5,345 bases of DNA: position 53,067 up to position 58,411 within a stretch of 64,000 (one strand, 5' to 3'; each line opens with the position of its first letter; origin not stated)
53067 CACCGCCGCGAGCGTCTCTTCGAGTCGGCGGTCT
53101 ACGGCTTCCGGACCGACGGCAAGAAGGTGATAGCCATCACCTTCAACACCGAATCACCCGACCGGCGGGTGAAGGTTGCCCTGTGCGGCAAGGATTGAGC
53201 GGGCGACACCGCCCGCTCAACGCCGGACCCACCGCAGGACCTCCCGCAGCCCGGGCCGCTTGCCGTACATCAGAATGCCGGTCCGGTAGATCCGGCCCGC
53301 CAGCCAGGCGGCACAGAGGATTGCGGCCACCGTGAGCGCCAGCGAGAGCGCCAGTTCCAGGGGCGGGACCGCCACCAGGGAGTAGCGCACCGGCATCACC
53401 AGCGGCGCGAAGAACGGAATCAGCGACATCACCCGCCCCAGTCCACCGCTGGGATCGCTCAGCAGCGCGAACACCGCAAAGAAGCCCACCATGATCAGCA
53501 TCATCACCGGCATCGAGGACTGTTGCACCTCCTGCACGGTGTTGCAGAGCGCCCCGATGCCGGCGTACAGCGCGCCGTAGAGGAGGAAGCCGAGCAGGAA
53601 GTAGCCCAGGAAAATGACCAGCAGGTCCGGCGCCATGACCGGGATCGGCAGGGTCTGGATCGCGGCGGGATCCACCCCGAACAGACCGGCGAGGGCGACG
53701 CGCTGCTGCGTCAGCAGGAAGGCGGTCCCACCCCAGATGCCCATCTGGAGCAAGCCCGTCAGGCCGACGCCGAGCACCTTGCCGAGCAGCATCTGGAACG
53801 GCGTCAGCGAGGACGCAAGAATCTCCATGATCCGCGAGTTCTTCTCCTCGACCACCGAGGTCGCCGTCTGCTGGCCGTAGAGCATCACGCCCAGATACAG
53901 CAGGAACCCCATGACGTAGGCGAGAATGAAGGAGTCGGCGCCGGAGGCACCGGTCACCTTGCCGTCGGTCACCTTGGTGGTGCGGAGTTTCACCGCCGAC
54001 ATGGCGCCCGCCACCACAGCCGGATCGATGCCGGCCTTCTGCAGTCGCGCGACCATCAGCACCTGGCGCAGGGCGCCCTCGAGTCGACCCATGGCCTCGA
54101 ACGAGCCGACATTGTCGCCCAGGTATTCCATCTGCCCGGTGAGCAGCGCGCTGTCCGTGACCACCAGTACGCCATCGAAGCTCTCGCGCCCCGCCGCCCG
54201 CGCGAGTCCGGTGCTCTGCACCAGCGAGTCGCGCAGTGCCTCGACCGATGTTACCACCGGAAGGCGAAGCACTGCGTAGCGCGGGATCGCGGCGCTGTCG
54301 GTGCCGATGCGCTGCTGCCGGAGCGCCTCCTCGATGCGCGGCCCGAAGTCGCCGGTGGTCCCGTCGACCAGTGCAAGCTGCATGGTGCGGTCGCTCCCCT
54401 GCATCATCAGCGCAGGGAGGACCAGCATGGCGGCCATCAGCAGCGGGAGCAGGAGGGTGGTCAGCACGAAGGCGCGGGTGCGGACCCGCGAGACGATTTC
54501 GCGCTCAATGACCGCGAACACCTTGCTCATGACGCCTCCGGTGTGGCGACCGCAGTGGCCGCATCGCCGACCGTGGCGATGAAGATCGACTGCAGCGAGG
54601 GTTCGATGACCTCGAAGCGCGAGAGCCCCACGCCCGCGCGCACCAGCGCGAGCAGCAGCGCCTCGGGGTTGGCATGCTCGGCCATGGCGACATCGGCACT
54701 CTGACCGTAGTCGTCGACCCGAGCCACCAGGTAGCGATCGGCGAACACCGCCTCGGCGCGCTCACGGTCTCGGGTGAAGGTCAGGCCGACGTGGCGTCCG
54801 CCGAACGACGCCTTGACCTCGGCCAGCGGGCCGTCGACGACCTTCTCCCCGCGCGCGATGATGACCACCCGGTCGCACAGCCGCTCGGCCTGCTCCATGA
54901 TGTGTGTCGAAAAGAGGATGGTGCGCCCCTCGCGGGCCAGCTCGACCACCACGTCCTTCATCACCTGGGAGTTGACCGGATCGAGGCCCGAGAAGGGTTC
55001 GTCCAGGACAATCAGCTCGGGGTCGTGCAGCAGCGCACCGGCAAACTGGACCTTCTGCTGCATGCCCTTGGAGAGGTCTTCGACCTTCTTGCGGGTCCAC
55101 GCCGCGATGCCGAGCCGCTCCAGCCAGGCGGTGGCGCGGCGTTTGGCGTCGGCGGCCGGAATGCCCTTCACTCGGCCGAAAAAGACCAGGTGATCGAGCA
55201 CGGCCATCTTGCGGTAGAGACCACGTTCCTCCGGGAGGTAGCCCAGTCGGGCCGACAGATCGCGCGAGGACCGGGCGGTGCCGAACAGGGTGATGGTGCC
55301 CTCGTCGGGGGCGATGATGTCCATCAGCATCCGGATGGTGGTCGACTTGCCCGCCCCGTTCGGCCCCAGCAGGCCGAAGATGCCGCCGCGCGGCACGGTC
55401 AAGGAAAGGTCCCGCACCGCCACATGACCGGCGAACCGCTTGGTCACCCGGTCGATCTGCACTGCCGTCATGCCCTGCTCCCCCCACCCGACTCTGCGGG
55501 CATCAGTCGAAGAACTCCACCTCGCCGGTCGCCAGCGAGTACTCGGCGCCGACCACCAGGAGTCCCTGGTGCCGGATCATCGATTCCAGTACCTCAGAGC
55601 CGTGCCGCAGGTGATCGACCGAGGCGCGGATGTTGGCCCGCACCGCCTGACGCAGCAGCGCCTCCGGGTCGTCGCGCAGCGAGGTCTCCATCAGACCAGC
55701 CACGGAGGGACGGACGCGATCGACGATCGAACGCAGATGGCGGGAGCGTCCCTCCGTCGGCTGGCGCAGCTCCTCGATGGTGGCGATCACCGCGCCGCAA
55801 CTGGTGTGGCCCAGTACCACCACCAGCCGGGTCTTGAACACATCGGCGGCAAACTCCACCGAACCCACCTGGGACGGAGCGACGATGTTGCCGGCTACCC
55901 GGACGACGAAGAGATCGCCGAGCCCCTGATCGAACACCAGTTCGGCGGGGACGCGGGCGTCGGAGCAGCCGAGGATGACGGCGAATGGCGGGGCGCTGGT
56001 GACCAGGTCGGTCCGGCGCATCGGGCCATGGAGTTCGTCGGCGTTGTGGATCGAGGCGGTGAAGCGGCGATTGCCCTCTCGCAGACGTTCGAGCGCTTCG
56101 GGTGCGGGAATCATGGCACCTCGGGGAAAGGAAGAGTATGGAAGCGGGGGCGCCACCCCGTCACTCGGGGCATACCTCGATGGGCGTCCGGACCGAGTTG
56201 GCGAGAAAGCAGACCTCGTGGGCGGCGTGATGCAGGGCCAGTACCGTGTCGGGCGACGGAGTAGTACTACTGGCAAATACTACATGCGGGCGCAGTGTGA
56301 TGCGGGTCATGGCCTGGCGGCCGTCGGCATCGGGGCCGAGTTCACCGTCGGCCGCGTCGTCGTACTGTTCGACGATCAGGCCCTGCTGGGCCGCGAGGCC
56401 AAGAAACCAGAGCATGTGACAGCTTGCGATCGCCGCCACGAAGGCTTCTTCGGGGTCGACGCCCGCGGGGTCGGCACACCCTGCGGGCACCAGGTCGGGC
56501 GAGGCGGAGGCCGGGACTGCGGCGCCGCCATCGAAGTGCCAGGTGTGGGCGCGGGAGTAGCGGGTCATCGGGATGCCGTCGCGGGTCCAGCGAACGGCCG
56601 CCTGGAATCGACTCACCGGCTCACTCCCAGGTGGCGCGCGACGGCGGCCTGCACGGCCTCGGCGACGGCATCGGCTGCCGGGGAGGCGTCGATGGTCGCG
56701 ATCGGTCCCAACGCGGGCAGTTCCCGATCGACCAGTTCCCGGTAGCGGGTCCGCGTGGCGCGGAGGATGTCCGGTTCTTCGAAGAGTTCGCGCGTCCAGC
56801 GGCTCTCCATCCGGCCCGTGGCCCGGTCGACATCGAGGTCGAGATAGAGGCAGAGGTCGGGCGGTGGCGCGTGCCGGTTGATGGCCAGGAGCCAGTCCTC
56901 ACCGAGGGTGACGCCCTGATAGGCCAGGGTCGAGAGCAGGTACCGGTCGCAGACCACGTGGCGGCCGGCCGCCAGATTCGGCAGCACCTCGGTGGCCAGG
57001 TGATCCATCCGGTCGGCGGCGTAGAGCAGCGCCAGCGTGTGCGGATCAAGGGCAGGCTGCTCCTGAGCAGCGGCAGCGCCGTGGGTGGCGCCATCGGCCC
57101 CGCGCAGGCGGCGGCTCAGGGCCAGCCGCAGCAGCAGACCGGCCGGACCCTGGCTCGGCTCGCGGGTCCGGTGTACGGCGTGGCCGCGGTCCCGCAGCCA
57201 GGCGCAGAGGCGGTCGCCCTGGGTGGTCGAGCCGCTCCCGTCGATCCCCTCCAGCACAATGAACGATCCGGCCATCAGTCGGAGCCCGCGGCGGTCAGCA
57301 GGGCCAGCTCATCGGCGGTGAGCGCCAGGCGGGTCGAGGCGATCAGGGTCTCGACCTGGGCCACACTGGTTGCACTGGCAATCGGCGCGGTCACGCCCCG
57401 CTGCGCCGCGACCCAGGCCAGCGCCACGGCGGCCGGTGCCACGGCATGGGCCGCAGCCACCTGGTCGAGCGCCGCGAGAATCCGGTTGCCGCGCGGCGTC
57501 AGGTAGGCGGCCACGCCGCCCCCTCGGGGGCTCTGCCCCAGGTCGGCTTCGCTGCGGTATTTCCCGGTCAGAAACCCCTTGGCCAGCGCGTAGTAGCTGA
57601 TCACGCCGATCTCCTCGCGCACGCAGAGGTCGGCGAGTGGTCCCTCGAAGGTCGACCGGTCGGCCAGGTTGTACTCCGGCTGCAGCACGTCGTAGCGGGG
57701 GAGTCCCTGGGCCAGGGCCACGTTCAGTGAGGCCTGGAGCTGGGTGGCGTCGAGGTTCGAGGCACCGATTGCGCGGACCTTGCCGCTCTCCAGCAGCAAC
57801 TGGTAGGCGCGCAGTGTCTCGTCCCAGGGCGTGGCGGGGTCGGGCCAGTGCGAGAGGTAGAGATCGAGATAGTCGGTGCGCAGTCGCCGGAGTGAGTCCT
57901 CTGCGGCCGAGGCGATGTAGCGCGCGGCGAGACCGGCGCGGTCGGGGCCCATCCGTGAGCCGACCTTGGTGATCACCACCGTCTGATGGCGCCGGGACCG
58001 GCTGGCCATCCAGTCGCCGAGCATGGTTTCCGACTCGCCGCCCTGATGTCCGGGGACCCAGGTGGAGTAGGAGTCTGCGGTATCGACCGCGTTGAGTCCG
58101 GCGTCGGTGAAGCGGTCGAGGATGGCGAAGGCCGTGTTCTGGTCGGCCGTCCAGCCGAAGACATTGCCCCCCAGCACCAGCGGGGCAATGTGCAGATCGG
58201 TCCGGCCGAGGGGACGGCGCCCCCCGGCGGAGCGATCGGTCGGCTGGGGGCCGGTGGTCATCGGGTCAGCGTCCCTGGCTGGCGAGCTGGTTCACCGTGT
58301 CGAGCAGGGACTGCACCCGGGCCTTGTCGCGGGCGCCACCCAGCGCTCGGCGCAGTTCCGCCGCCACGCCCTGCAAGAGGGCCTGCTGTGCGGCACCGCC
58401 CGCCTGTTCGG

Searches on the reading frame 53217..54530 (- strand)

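Call 58: search_protein_families(library=pfam, proteins=[window:53217-54530:-], max_evalue=0.00001)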
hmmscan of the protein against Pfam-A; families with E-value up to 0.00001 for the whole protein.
window:53217-54530:- (437 aa): 1 family
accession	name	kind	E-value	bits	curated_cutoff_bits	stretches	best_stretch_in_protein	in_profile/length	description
PF12698.13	ABC2_membrane_3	-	7.1e-46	157.3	31.6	1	19-411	1-345/347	ABC-2 family transporter protein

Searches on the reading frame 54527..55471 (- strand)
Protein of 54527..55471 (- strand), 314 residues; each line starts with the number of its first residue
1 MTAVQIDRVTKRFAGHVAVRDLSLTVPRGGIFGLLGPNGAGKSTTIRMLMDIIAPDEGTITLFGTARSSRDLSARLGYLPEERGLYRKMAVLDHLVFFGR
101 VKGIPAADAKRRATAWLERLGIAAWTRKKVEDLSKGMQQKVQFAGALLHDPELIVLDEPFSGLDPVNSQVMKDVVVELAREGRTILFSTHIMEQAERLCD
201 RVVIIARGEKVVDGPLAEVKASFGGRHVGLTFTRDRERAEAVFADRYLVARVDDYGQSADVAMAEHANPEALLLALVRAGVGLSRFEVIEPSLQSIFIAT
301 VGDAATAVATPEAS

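Call 78: search_protein_families(library=pfam, proteins=[window:54527-55471:-], max_evalue=0.00001)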
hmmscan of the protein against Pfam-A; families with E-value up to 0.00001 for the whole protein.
window:54527-55471:- (314 aa): 3 families
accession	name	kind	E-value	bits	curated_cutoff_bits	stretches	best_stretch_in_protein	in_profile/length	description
PF00005.33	ABC_tran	-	1.5e-29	103.8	25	1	20-160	2-136/137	ABC transporter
PF13304.12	AAA_21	-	4.8e-13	50.3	27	1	131-191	236-299/304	AAA domain, putative AbiEii toxin, Type IV TA system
PF13732.12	DrrA1-3_C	-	1.9e-10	41.7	27.4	1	214-301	1-81/81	ATP-binding protein DrrA1-3-like, C-terminal domain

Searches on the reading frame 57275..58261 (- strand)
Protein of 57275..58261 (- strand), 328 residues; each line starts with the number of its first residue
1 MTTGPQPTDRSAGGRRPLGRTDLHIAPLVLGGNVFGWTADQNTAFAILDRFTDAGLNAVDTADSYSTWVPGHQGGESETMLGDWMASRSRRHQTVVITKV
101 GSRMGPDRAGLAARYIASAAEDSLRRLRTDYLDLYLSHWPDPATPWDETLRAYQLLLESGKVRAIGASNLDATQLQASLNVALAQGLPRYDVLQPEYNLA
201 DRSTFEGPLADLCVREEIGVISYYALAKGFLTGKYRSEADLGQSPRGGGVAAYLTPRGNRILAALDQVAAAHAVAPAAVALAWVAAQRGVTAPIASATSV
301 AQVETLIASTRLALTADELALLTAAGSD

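Call 78: search_protein_families(library=pfam, proteins=[window:57275-58261:-], max_evalue=0.00001)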
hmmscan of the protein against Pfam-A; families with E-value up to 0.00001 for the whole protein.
window:57275-58261:- (328 aa): 1 family
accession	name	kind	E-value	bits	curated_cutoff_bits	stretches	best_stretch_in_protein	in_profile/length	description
PF00248.27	Aldo_ket_red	-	2.5e-62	211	24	1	27-324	1-288/291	Aldo/keto reductase family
